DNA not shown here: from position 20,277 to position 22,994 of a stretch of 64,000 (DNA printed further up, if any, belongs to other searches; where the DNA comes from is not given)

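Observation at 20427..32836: Self-contained sigma-54 cassette: rpoN, PAS kinase, DNA-binding-less activator, -24/-12 promoter, then a 2-TM protein, a 1701-aa TPR protein and a cytoplasmic C25-like peptidase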

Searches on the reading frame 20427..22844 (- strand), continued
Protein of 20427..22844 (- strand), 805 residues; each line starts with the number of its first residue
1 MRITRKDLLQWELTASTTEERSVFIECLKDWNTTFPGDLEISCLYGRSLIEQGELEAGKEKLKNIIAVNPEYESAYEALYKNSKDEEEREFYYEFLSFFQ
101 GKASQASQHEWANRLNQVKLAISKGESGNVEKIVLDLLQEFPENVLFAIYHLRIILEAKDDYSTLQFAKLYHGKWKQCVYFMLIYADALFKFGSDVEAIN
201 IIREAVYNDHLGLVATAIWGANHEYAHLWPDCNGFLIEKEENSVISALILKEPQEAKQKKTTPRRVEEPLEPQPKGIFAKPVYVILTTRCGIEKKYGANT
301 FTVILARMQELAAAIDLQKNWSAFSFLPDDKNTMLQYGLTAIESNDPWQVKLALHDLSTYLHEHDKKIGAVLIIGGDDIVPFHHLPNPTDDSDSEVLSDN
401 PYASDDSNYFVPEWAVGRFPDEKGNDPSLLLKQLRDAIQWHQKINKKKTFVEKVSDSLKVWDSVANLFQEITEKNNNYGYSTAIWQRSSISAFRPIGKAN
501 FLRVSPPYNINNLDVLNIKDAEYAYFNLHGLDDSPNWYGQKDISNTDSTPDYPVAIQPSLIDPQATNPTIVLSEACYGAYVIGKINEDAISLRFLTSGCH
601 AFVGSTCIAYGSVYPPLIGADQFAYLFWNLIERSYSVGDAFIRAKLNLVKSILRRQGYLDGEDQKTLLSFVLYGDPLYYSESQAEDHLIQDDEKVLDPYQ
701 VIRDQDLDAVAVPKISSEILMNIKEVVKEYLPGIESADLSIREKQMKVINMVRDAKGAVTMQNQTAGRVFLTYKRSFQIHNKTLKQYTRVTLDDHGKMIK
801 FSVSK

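Call 57: search_protein_families(library=pfam, proteins=[P0054, P0050, P0110, P0098, P0031, P0039, P0004, P0011], max_evalue=0.01)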
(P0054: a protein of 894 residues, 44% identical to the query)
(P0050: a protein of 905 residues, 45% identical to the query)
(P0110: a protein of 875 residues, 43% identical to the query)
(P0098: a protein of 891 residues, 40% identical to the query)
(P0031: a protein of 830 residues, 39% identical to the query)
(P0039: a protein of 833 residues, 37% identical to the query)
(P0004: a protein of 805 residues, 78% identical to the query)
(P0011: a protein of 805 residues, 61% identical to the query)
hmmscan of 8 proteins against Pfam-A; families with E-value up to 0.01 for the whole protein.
P0054 (894 aa): 3 families
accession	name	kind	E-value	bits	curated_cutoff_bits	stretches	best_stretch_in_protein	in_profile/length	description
PF01364.23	Peptidase_C25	-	6.2e-15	55.8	23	1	444-762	62-371/374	Peptidase family C25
PF13428.12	TPR_14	-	7.5e-07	29.7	23.5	0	46-85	5-44/44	Tetratricopeptide repeat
PF14559.12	TPR_19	-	0.00086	20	25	0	35-85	18-68/68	Tetratricopeptide repeat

P0050 (905 aa): 7 families
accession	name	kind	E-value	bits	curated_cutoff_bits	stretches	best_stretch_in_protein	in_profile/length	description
PF01364.23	Peptidase_C25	-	1.3e-13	51.4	23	1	459-774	65-372/374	Peptidase family C25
PF14559.12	TPR_19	-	5.3e-10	39.9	25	1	46-96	18-68/68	Tetratricopeptide repeat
PF13428.12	TPR_14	-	8.7e-08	32.6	23.5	1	54-96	2-44/44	Tetratricopeptide repeat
PF13181.12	TPR_8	-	8e-05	22.9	25.7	0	54-85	2-33/34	Tetratricopeptide repeat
PF07719.23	TPR_2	-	0.00018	21.8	27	0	57-86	5-34/34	Tetratricopeptide repeat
PF13174.12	TPR_6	-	0.00058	20.8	26.3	0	200-227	5-32/33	Tetratricopeptide repeat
PF13432.12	TPR_16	-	0.0089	16.9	32.7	0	29-85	14-63/65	Tetratricopeptide repeat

P0110 (875 aa): 4 families
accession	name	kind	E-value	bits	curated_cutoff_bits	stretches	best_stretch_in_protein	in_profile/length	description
PF01364.23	Peptidase_C25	-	3.7e-15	56.5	23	1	409-746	45-373/374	Peptidase family C25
PF13428.12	TPR_14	-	2.2e-07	31.3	23.5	1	29-71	2-44/44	Tetratricopeptide repeat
PF14561.12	TPR_20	-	0.0038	18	25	0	21-60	15-54/90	Tetratricopeptide repeat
PF14559.12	TPR_19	-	0.0088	16.8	25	1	22-71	19-68/68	Tetratricopeptide repeat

P0098 (891 aa): 7 families
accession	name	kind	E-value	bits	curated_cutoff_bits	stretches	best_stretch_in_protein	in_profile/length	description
PF14559.12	TPR_19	-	2.2e-12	47.5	25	1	46-95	18-67/68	Tetratricopeptide repeat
PF13428.12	TPR_14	-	2.2e-07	31.3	23.5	1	54-96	2-44/44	Tetratricopeptide repeat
PF13174.12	TPR_6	-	8.1e-06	26.6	26.3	0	55-85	2-32/33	Tetratricopeptide repeat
PF13176.12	TPR_7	-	0.0002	21.7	27.9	0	58-86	4-34/36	Tetratricopeptide repeat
PF13181.12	TPR_8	-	0.0012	19.3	25.7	0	56-86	4-34/34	Tetratricopeptide repeat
PF23914.1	TPR_CcmH_CycH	-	0.0047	17.2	42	0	54-109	85-143/158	Cytochrome c-type biogenesis protein H TPR domain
PF14863.12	Alkyl_sulf_dimr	-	0.0064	17.3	26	1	48-110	64-126/139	Alkyl sulfatase dimerisation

P0031 (830 aa): 4 families
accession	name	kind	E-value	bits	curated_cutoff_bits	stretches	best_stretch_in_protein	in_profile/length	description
PF01364.23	Peptidase_C25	-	8.5e-13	48.7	23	1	325-699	7-370/374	Peptidase family C25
PF13428.12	TPR_14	-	0.00026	21.8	23.5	0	187-222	5-40/44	Tetratricopeptide repeat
PF14561.12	TPR_20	-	0.00077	20.2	25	0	37-75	16-54/90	Tetratricopeptide repeat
PF25060.1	ARM_TT21_2nd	-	0.00087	19.3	27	0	36-88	215-267/270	Tetratricopeptide repeat protein 21 second ARM domain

P0039 (833 aa): 4 families
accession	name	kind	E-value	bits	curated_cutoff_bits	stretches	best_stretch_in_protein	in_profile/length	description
PF01364.23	Peptidase_C25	-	2.1e-11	44.1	23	1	367-701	41-370/374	Peptidase family C25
PF13428.12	TPR_14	-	0.003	18.5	23.5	0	187-215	5-33/44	Tetratricopeptide repeat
PF14559.12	TPR_19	-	0.0039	17.9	25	0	36-83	18-64/68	Tetratricopeptide repeat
PF14561.12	TPR_20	-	0.0073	17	25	0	37-76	16-55/90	Tetratricopeptide repeat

P0004 (805 aa): 2 families
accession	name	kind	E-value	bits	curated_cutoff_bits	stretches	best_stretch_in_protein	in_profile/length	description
PF01364.23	Peptidase_C25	-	1.9e-11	44.3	23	1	346-676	45-370/374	Peptidase family C25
PF13428.12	TPR_14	-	0.0055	17.7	23.5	0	45-79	7-41/44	Tetratricopeptide repeat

P0011 (805 aa): 0 families
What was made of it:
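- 20427..22844 (-): 805-aa cytoplasmic protein. Residues 1-220 are TPR-like, about 280-680 form the gingipain-like (C25) domain, and 738-804 form a beta-sandwich. P0004, 78% identical, scores 44.3 bits against a cut-off of 23 (call 57).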

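Call 62: search_protein_families(library=padloc, proteins=[window:20427-22844:-], max_evalue=0.01)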
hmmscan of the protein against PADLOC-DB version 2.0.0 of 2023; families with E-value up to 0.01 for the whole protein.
window:20427-22844:- (805 aa): 0 families
